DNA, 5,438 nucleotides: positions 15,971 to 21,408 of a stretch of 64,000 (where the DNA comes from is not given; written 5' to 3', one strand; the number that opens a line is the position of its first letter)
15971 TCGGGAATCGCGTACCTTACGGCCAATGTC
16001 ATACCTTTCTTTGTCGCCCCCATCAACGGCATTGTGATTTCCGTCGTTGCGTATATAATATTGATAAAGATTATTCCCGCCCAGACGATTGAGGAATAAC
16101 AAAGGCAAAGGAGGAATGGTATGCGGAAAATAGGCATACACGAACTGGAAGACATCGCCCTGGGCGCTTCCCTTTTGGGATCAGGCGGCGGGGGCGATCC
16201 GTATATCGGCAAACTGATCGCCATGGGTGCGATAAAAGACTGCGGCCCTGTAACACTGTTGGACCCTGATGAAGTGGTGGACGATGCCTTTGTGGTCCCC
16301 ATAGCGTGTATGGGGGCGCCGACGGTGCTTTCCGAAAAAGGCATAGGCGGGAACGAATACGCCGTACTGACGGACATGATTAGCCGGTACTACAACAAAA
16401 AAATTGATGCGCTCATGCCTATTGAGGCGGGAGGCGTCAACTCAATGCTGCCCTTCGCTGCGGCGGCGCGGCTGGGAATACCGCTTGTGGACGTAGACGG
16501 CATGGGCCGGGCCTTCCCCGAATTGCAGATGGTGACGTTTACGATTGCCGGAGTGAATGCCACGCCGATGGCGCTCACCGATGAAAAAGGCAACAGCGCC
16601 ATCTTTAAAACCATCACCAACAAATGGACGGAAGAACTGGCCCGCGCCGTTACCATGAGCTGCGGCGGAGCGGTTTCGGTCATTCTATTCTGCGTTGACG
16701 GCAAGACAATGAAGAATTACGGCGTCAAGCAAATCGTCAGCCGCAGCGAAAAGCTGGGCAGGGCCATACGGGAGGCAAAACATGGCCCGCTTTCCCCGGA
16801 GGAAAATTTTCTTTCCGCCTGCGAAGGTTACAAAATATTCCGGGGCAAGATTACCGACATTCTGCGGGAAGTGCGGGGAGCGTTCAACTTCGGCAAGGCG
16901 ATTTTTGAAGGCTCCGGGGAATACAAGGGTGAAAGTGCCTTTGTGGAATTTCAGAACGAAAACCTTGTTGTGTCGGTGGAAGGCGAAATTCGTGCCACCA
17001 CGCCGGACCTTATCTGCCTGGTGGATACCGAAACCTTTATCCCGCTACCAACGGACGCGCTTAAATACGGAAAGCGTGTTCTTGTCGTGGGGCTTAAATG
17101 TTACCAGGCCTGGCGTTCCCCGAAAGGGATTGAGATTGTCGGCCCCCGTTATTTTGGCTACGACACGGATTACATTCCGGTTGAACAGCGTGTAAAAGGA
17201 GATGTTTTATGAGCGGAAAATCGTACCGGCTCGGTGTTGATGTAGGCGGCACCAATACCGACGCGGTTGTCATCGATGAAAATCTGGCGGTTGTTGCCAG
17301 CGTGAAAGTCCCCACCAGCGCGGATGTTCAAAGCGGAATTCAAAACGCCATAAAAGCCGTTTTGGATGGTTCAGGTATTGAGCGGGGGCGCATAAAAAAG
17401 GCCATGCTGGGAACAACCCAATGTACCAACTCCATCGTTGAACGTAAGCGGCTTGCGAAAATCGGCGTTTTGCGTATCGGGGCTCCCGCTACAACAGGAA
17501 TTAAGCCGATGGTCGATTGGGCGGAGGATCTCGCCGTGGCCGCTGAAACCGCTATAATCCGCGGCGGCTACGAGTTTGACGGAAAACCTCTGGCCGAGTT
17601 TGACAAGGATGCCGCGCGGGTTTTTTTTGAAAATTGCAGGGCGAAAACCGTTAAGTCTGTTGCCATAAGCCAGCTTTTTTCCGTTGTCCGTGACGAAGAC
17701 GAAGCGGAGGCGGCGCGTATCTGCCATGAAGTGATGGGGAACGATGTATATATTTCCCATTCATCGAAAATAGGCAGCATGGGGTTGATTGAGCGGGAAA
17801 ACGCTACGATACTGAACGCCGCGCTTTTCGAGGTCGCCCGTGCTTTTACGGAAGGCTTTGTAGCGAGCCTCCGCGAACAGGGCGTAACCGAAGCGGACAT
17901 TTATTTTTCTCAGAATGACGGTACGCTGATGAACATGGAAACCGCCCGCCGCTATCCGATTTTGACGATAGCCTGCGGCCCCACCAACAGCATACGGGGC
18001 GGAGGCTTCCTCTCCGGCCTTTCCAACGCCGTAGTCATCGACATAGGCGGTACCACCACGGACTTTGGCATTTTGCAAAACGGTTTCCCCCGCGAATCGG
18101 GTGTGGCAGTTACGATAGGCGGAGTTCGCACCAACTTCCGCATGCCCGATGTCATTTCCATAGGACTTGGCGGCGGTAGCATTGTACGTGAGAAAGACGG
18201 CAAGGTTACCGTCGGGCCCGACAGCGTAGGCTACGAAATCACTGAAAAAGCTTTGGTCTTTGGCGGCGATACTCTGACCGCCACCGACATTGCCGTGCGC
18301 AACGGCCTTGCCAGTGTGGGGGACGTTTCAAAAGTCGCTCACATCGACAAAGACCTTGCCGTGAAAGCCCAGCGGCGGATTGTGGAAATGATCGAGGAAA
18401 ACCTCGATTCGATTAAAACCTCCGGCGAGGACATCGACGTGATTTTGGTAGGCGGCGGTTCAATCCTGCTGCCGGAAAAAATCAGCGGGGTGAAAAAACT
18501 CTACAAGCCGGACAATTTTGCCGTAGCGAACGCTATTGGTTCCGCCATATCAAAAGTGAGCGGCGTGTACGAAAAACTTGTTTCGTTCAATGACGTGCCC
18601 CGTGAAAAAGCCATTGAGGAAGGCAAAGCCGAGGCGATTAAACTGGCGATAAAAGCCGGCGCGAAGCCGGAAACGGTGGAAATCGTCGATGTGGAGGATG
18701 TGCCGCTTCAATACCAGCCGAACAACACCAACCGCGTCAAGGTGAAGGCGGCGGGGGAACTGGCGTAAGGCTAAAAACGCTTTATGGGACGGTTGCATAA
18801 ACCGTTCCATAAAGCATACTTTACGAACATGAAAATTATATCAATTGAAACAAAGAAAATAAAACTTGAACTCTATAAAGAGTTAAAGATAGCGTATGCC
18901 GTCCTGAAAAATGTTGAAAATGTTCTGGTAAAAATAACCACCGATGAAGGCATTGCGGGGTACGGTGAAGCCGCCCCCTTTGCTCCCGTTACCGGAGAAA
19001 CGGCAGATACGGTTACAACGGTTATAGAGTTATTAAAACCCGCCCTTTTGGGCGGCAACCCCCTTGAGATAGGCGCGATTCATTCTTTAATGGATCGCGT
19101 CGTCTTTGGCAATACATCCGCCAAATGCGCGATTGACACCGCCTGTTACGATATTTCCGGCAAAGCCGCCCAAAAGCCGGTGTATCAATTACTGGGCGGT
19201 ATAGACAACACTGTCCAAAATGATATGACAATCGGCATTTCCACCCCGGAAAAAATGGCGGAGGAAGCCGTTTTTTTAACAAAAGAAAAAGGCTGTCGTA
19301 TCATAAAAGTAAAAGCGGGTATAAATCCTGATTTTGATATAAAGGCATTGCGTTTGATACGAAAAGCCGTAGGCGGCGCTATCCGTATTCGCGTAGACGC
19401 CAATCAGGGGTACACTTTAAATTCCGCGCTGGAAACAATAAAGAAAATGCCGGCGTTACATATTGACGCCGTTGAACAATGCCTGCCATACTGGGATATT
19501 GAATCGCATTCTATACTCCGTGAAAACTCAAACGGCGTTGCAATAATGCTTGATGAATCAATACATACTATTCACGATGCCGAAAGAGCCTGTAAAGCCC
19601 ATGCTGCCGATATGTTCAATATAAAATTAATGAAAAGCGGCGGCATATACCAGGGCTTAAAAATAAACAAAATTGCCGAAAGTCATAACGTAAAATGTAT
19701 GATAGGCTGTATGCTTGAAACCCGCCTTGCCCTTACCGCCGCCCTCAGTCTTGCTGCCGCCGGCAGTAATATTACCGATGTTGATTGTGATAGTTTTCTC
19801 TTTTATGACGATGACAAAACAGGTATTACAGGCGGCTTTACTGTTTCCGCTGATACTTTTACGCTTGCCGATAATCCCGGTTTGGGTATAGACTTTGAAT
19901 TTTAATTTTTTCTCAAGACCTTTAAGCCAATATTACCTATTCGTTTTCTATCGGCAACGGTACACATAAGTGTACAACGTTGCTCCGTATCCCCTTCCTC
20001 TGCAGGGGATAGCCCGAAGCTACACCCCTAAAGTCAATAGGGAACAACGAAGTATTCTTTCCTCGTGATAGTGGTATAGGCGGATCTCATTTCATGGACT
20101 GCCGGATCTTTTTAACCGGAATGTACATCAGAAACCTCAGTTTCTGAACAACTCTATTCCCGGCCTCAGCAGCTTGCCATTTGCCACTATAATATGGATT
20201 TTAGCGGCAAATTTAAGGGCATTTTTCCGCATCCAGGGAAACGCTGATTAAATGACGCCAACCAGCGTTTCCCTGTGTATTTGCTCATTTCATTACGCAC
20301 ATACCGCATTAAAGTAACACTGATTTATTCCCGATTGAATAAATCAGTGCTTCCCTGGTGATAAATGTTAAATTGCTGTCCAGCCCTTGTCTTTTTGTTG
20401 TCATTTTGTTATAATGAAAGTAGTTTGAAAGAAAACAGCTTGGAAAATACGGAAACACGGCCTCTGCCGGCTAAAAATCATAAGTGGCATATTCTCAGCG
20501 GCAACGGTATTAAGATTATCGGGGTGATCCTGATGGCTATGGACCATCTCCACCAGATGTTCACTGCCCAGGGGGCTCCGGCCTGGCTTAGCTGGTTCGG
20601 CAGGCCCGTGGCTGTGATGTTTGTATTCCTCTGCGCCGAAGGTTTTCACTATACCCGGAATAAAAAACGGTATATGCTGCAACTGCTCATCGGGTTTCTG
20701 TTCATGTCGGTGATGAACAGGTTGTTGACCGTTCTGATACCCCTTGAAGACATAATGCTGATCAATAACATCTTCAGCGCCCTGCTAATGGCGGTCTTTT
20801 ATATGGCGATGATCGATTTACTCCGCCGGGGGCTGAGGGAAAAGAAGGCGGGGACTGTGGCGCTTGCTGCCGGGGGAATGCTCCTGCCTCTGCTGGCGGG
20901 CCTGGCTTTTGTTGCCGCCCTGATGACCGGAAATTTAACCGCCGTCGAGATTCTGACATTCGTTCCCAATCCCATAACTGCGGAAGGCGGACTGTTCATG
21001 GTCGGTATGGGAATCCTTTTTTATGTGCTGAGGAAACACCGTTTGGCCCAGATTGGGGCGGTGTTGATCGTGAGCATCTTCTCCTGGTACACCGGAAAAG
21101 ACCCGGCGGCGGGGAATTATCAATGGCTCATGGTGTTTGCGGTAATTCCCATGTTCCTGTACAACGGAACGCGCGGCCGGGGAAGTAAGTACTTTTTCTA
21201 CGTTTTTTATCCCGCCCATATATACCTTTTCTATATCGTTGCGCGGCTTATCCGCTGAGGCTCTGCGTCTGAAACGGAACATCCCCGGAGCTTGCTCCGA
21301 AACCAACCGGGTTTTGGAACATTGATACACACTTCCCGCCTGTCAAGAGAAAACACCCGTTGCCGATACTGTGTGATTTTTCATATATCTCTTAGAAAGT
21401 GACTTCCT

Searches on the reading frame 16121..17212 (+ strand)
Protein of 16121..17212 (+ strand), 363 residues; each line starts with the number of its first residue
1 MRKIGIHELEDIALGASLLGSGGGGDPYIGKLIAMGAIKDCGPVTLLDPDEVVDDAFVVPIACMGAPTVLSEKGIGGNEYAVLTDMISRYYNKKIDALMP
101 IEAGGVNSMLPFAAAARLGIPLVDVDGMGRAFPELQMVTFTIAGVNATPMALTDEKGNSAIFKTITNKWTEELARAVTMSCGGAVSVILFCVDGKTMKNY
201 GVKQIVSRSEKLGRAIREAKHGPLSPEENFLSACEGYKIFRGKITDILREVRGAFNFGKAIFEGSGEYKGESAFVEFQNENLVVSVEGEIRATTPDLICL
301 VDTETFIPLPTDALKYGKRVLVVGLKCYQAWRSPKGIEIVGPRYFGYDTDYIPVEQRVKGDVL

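Call 8: search_protein_families(library=pfam, proteins=[window:16121-17212:+], max_evalue=0.001)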
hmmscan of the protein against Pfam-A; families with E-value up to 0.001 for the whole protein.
window:16121-17212:+ (363 aa): 2 families
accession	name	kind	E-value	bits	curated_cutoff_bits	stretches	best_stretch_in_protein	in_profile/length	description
PF20906.3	S-Me-THD_C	-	3.3e-62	209.6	27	1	166-354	2-190/190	S-Me-THD-like, C-terminal domain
PF06032.18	S-Me-THD_N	-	3.3e-56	190.1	27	1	8-163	2-157/158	S-Me-THD-like, N-terminal domain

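Call 9: search_protein_families(library=padloc, proteins=[window:16121-17212:+], max_evalue=0.00001)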
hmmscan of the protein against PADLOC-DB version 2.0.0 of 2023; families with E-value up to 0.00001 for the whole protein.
window:16121-17212:+ (363 aa): 0 families

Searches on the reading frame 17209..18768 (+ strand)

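Call 8: search_protein_families(library=pfam, proteins=[window:17209-18768:+], max_evalue=0.001)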
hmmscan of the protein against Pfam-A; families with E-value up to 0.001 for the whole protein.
window:17209-18768:+ (519 aa): 7 families
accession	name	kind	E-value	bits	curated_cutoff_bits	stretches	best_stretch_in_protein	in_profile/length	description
PF05378.19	Hydant_A_N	-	8.7e-36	123.7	25.2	1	7-175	1-175/176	Hydantoinase/oxoprolinase N-terminal region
PF01968.24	Hydantoinase_A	-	5.6e-31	108.3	22.9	1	196-363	1-170/291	Hydantoinase/oxoprolinase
PF01869.26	BcrAD_BadFG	-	1.4e-07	31.8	31.5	1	8-73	1-73/271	BadF/BadG/BcrA/BcrD ATPase family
PF13941.12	MutL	-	3.1e-06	26.7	27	0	9-56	3-53/450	MutL protein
PF21522.3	MreB-like_C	-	0.00021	22.3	27.8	0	375-425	77-121/123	Archaeal actin homologue MreB-like, C-terminal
PF00480.26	ROK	-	0.00022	21.3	22.9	0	8-54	2-49/294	ROK family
PF14450.12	FtsA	-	0.00086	20.1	31.8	0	9-50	2-43/127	Cell division protein FtsA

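Call 9: search_protein_families(library=padloc, proteins=[window:17209-18768:+], max_evalue=0.00001)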
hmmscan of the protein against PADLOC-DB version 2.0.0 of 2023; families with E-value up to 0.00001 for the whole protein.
window:17209-18768:+ (519 aa): 0 families

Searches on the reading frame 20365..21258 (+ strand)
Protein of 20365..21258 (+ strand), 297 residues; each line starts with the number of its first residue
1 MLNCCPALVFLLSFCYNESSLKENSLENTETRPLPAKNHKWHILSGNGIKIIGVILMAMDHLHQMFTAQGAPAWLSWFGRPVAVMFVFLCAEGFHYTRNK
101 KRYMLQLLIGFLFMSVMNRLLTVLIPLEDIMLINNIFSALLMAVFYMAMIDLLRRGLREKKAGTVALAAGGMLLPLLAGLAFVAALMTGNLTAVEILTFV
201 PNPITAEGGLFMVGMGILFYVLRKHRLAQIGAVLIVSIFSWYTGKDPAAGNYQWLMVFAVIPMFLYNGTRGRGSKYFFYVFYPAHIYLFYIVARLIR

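Call 80: search_protein_families(library=pfam, proteins=[window:20365-21258:+], max_evalue=0.0001)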
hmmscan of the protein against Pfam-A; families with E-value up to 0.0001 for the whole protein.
window:20365-21258:+ (297 aa): 1 family
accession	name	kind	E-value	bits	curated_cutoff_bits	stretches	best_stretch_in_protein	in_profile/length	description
PF05857.17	TraX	-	9e-15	55.6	25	1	46-292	2-216/217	TraX protein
